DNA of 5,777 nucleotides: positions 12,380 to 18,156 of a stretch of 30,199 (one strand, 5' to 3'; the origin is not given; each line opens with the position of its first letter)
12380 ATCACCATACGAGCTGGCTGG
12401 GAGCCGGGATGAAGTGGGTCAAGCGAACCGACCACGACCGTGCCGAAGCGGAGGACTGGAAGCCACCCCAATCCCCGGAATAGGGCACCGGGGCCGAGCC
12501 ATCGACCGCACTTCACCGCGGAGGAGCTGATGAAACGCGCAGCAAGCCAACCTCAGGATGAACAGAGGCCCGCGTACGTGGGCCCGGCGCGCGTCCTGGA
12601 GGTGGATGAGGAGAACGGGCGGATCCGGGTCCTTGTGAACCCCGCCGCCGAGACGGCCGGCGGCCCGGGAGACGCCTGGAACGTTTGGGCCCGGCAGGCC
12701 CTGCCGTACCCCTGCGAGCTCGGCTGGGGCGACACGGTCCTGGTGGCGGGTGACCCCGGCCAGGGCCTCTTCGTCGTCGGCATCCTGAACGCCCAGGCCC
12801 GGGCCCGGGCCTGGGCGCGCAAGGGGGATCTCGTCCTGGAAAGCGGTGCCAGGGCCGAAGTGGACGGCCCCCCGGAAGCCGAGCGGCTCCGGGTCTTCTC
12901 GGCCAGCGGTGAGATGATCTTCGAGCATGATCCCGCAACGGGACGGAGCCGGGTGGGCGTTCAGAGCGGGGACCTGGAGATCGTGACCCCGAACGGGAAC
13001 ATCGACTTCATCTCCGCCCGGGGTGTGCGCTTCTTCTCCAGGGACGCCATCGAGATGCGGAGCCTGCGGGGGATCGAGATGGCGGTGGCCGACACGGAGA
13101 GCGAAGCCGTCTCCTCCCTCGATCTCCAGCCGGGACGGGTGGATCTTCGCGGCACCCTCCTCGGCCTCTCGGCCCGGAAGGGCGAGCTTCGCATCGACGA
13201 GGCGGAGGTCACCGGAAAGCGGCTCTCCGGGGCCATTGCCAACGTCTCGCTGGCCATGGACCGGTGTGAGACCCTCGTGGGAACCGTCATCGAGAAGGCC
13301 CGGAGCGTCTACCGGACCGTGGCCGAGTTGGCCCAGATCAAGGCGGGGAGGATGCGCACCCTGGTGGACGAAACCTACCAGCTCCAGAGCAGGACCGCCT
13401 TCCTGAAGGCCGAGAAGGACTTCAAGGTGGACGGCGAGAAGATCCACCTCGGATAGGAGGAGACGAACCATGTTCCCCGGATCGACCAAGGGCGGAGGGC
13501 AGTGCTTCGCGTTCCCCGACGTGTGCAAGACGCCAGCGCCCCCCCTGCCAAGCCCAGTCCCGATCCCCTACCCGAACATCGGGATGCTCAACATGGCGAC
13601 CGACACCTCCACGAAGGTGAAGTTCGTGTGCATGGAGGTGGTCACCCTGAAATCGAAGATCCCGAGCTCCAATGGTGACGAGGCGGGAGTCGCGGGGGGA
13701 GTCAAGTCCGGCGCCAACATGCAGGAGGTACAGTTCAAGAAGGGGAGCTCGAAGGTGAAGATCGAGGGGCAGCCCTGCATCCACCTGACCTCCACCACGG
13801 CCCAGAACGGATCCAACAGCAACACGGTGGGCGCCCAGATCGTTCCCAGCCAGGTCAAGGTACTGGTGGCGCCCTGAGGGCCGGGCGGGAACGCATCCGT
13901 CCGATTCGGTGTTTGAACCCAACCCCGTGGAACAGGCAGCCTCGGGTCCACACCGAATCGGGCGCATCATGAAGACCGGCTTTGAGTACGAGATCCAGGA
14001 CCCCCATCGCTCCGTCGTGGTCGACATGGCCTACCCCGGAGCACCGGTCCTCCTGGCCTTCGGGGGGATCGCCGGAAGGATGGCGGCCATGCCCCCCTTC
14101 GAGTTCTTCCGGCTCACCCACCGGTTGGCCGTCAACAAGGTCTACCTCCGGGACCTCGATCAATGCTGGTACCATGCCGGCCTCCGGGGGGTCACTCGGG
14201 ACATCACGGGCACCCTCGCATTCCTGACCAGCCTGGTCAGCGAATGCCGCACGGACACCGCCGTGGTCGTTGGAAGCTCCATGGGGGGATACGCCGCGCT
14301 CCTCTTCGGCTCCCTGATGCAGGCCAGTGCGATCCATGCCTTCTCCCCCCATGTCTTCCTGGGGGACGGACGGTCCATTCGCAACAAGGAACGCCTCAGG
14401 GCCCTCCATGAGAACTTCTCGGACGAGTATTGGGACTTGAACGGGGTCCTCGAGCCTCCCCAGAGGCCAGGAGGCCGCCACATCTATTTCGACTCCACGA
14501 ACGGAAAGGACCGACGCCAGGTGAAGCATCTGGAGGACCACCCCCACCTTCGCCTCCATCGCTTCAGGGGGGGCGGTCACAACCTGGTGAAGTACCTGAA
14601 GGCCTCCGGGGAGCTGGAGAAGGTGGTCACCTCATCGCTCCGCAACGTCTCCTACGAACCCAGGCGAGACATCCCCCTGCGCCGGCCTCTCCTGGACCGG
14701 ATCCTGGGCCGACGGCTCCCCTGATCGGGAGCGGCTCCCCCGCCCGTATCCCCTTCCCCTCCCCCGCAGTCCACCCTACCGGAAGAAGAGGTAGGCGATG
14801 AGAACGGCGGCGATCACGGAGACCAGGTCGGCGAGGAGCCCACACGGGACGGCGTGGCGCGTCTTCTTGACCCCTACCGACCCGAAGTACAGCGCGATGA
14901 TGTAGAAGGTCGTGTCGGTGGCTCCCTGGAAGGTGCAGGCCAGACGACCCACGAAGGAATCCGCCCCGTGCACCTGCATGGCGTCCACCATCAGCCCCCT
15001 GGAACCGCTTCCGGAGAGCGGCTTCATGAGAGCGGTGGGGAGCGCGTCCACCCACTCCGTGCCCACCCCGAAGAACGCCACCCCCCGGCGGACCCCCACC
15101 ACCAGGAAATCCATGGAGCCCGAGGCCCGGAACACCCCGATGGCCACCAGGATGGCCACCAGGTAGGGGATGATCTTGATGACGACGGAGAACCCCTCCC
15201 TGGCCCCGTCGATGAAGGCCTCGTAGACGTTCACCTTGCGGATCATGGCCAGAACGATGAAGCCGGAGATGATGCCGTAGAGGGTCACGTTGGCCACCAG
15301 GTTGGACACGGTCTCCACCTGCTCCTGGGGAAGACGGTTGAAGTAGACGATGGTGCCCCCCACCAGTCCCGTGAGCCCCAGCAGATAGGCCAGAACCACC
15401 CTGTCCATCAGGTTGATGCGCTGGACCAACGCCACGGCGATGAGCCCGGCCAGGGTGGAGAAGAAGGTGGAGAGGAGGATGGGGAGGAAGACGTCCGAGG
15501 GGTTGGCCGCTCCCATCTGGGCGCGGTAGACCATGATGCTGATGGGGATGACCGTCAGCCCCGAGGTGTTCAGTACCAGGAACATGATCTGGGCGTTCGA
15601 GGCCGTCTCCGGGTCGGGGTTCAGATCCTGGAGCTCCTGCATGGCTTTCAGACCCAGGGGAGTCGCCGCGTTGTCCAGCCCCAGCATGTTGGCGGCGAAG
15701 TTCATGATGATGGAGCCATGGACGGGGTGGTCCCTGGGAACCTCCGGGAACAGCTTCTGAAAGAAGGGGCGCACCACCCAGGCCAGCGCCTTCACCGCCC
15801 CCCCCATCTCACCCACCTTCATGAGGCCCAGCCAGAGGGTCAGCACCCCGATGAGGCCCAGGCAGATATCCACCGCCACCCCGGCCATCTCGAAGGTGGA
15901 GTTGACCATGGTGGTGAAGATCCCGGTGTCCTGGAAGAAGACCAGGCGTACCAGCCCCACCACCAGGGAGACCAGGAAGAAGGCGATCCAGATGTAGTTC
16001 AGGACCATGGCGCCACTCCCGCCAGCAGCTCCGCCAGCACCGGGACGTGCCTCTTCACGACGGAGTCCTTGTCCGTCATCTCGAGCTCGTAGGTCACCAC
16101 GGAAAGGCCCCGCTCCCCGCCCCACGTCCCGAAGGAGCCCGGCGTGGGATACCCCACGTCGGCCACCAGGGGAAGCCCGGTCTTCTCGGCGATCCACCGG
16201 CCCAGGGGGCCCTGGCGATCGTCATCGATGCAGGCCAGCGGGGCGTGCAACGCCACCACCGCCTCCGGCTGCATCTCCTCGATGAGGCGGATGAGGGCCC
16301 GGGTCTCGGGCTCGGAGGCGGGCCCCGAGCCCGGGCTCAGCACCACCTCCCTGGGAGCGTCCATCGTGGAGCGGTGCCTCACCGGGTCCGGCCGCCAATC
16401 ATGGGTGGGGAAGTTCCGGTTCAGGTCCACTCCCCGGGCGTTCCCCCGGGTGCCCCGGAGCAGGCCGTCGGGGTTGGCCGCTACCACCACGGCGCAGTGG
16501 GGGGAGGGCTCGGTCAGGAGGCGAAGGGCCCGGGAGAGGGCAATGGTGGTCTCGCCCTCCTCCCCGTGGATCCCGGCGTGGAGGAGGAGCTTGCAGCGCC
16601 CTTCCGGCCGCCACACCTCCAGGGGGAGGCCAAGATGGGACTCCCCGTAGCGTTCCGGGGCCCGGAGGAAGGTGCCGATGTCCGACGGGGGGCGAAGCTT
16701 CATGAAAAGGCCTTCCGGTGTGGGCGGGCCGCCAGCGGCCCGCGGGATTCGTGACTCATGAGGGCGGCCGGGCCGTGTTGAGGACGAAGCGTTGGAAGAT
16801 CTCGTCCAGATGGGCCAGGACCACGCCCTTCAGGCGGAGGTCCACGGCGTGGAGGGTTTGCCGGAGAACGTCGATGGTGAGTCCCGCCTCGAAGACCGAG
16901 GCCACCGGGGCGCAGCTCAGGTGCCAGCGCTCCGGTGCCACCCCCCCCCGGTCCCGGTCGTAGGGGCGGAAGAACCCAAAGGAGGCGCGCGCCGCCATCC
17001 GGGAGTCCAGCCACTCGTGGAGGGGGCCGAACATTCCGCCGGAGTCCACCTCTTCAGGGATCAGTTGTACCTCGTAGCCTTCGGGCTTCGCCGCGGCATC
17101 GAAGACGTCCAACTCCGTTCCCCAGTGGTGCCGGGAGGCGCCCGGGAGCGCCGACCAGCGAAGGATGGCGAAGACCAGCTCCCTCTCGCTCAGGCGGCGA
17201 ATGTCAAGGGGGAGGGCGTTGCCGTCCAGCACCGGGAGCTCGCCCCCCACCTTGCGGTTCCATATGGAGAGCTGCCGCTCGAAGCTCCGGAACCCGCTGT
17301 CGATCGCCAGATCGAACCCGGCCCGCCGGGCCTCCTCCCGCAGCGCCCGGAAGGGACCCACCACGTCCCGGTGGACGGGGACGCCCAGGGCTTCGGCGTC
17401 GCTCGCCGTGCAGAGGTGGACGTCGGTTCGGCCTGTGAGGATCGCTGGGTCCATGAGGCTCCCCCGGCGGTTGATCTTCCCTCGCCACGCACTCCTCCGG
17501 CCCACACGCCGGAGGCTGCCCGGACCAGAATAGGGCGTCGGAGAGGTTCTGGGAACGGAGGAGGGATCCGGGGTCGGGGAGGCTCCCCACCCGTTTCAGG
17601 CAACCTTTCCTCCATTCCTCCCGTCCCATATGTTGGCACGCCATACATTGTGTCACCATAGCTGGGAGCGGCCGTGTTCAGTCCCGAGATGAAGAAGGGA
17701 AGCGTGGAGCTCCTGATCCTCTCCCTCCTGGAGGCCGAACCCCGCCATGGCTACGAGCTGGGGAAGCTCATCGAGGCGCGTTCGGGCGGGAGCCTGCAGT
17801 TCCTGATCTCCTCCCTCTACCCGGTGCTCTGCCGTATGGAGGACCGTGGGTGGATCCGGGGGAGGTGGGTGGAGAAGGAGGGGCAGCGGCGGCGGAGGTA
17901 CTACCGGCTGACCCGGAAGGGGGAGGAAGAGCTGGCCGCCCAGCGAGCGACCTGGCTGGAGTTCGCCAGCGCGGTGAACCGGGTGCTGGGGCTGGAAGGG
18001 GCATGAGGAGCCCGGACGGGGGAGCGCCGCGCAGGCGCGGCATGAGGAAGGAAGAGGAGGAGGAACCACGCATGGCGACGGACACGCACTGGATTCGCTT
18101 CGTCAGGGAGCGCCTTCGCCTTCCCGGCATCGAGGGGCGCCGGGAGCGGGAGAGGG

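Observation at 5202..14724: Orphan T6SS spike-effector island: vgrG - DUF2169::PRP - PRP - PRP - DUF3540-like - PAAR-like(DUF4150) - alpha/beta-hydrolase, with no T6SS core genes in 30 kb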

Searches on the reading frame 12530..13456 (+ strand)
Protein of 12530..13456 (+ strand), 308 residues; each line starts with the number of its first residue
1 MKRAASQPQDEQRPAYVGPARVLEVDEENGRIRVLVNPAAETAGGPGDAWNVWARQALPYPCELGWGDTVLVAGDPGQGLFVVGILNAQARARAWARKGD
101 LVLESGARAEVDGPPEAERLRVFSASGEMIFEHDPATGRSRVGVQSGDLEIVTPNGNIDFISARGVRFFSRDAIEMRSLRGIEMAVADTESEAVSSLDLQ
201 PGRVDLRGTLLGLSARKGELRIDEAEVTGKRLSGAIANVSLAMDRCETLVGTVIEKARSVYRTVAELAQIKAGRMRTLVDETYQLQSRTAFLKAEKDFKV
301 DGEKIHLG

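Call 4: search_protein_families(library=pfam, proteins=[window:12530-13456:+], max_evalue=0.01)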
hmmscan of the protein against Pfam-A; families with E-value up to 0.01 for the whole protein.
window:12530-13456:+ (308 aa): 1 family
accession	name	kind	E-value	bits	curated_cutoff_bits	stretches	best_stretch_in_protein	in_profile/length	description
PF12059.13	DUF3540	-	2.5e-25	90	27.9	1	202-308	93-199/199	Protein of unknown function (DUF3540)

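Call 5: search_protein_families(library=ncbifam, proteins=[window:12530-13456:+], max_evalue=0.01)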
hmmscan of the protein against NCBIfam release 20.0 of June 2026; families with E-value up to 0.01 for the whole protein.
window:12530-13456:+ (308 aa): 0 families

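Call 85: search_dna_similar(query=window:12530-13456:+, collection=plasmids, mode=protein, max_rows=15, max_evalue=0.001)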
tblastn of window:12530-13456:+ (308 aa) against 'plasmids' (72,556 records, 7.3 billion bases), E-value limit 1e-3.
Records with a match: 10; places in all: 10; records where one place covers at least 80% of the query: 0.
Best place of each record, by identity: <60% 10.
By first word of the organism name: Caballeronia 2; Burkholderia 2; Pantoea 2; Escherichia 1; uncultured 1; Enterobacter 1; Raoultella 1.
By predicted mobility (MOB-suite, as given by PLSDB): conjugative 6; non-mobilizable 4.
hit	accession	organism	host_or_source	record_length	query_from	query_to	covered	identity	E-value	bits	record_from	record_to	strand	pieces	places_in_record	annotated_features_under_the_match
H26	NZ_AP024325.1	Caballeronia sp. NK8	-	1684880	182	308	41%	29.9%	4e-6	56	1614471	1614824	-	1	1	none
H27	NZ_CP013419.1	Burkholderia savannae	soil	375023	181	308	42%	27.3%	1e-4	51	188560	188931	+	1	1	DUF3540 domain-containing protein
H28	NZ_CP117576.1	Escherichia albertii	whole organism,bird (unidentified ...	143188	202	308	35%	27.1%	2e-5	54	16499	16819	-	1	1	DUF3540 domain-containing protein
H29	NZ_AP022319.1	Burkholderia sp. THE68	Togo hemipterus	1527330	211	308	32%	29.6%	3e-5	53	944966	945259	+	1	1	none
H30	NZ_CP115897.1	Pantoea piersonii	Homo sapiens,blood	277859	202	308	35%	26.2%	1e-4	51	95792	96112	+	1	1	DUF3540 domain-containing protein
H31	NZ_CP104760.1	Pantoea piersonii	Homo sapiens,Cell culture,Unstimulated ...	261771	202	308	35%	26.2%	1e-4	51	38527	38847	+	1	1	DUF3540 domain-containing protein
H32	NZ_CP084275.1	Caballeronia grimmiae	Leptoglossus zonatus,Cell culture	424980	218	308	30%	28.6%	4e-4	49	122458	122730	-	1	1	DUF3540 domain-containing protein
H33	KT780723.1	uncultured bacterium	-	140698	201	308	35%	23.1%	1e-3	49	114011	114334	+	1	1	hypothetical protein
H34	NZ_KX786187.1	Enterobacter cloacae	-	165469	201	308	35%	23.1%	1e-3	49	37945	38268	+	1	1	DUF3540 domain-containing protein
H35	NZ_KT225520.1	Raoultella ornithinolytica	-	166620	201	308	35%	23.1%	1e-3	49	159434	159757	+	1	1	DUF3540 domain-containing protein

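Call 86: get_annotated_region(hit=H27, flank=11000)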
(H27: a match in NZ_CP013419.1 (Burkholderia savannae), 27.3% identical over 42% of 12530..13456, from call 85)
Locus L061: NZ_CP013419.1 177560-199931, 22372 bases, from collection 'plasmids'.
description: Burkholderia savannae strain MSMB266 plasmid pMSMB0266, complete sequence
organism: Burkholderia savannae (NCBI taxid 1637837)
taxonomy: Bacteria; Pseudomonadota; Betaproteobacteria; Burkholderiales; Burkholderiaceae; Burkholderia; Burkholderia savannae
host: -; source: soil; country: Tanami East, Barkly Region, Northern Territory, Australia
typing (MOB-suite, as given by PLSDB): conjugative; replicon rep_cluster_2012; relaxase MOBP; mating-pair formation MPF_T
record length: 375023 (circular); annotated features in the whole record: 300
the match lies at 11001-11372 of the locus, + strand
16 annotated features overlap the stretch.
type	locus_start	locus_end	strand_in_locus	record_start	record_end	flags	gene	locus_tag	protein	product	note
CDS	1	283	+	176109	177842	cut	tssF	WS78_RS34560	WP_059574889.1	type VI secretion system baseplate subunit TssF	GO:0033103 - protein secretion by the type VI secretion system [Evidence IEA]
CDS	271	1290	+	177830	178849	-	tssG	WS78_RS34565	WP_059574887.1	type VI secretion system baseplate subunit TssG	GO:0033103 - protein secretion by the type VI secretion system [Evidence IEA]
CDS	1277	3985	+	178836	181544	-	tssH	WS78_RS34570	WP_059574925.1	type VI secretion system ATPase TssH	GO:0033103 - protein secretion by the type VI secretion system [Evidence IEA]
CDS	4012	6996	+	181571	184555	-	tssI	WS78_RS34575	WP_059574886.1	type VI secretion system tip protein TssI/VgrG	GO:0033103 - protein secretion by the type VI secretion system [Evidence IEA]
CDS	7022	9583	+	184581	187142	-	-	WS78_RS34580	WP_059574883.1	type VI secretion system accessory protein TagAB-5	-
CDS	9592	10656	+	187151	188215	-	-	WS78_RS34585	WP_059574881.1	type VI secretion system accessory protein TagB-5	-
CDS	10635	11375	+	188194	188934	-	-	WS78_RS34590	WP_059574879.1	DUF3540 domain-containing protein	-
CDS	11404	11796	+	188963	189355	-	-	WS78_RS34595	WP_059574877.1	DUF4150 domain-containing protein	-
CDS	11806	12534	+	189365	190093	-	tssJ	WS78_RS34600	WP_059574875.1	type VI secretion system lipoprotein TssJ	GO:0033103 - protein secretion by the type VI secretion system [Evidence IEA]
CDS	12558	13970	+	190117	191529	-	tssK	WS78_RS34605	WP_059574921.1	type VI secretion system baseplate subunit TssK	GO:0033103 - protein secretion by the type VI secretion system [Evidence IEA]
CDS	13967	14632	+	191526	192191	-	-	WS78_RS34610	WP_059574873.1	DotU family type IV/VI secretion system protein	-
CDS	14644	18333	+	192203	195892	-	-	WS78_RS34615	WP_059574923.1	type VI secretion system protein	-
CDS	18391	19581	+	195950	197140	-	-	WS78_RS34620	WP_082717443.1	Ig-like domain-containing protein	-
CDS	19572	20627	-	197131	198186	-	-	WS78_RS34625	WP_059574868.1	AraC family transcriptional regulator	GO:0006355 - regulation of DNA-templated transcription [Evidence IEA]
CDS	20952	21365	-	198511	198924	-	-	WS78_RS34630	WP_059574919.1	hypothetical protein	-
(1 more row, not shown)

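Call 89: get_annotated_region(hit=H30, flank=9000)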
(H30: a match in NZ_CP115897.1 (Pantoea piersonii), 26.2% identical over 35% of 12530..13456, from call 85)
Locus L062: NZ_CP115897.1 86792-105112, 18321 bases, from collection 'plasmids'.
description: Pantoea piersonii strain URMC-2103A041 plasmid p277859, complete sequence
organism: Pantoea piersonii (NCBI taxid 2364647)
taxonomy: Bacteria; Pseudomonadota; Gammaproteobacteria; Enterobacterales; Erwiniaceae; Pantoea; Pantoea piersonii
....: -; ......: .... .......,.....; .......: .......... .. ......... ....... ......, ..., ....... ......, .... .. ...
typing (MOB-suite, as given by PLSDB): non-mobilizable; replicon rep_cluster_2061
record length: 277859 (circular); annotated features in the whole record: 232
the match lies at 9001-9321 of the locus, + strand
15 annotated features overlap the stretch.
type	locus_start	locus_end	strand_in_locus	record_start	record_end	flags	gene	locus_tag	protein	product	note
CDS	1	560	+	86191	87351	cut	-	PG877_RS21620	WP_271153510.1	macrolide family glycosyltransferase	-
CDS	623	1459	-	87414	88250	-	-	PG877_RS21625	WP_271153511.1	SDR family oxidoreductase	-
CDS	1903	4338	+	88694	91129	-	tssI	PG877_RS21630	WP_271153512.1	type VI secretion system tip protein TssI/VgrG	GO:0033103 - protein secretion by the type VI secretion system [Evidence IEA]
CDS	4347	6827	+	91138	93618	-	-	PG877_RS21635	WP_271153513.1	DUF2169 domain-containing protein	-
CDS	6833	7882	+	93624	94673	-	-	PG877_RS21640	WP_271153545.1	pentapeptide repeat-containing protein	-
CDS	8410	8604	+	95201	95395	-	-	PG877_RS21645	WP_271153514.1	hypothetical protein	-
CDS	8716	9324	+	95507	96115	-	-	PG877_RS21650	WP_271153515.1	DUF3540 domain-containing protein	-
CDS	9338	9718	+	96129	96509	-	-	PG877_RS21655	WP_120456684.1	DUF4150 domain-containing protein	-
CDS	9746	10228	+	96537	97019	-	-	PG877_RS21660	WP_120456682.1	membrane lipoprotein lipid attachment site-containing protein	-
CDS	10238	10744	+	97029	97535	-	tssJ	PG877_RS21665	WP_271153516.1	type VI secretion system lipoprotein TssJ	GO:0033103 - protein secretion by the type VI secretion system [Evidence IEA]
CDS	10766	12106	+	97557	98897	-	tssK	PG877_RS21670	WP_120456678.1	type VI secretion system baseplate subunit TssK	GO:0033103 - protein secretion by the type VI secretion system [Evidence IEA]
CDS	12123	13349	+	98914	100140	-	-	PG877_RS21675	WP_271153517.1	DotU family type VI secretion system protein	-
CDS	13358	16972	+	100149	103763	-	tssM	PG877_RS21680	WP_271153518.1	type VI secretion system membrane subunit TssM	GO:0033103 - protein secretion by the type VI secretion system [Evidence IEA]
CDS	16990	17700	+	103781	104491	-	tagF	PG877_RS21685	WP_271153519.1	type VI secretion system-associated protein TagF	-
CDS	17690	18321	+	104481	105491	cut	tssA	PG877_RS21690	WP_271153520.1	type VI secretion system protein TssA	-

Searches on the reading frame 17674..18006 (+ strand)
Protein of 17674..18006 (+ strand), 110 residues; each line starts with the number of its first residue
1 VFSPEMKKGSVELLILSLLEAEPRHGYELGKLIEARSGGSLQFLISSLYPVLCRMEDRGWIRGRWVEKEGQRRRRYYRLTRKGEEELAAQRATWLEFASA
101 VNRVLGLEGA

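Call 20: search_protein_families(library=pfam, proteins=[window:17674-18006:+], max_evalue=0.001)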
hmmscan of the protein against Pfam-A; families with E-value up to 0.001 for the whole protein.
window:17674-18006:+ (110 aa): 1 family
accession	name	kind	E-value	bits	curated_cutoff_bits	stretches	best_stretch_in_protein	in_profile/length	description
PF03551.20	PadR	-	6.7e-22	77.7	27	1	15-88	1-74/75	Transcriptional regulator PadR-like family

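Call 72: search_protein_families(library=ncbifam, proteins=[window:17674-18006:+], max_evalue=0.00001)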
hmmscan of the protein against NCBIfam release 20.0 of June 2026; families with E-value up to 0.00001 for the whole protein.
window:17674-18006:+ (110 aa): 3 families
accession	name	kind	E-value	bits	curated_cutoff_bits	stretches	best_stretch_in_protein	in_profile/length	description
TIGR03433.1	padR_acidobact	paralog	2.7e-32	110.9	101.8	1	8-106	2-100/101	PadR family transcriptional regulator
NF006931.0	PRK09416.1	equivalog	1.3e-09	38.3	112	1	13-89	46-117/135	PadR family transcriptional regulator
NF053635.1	TransRegRv3488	equivalog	2.3e-08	34.2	140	1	6-100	4-94/98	Rv3488 family transcriptional regulator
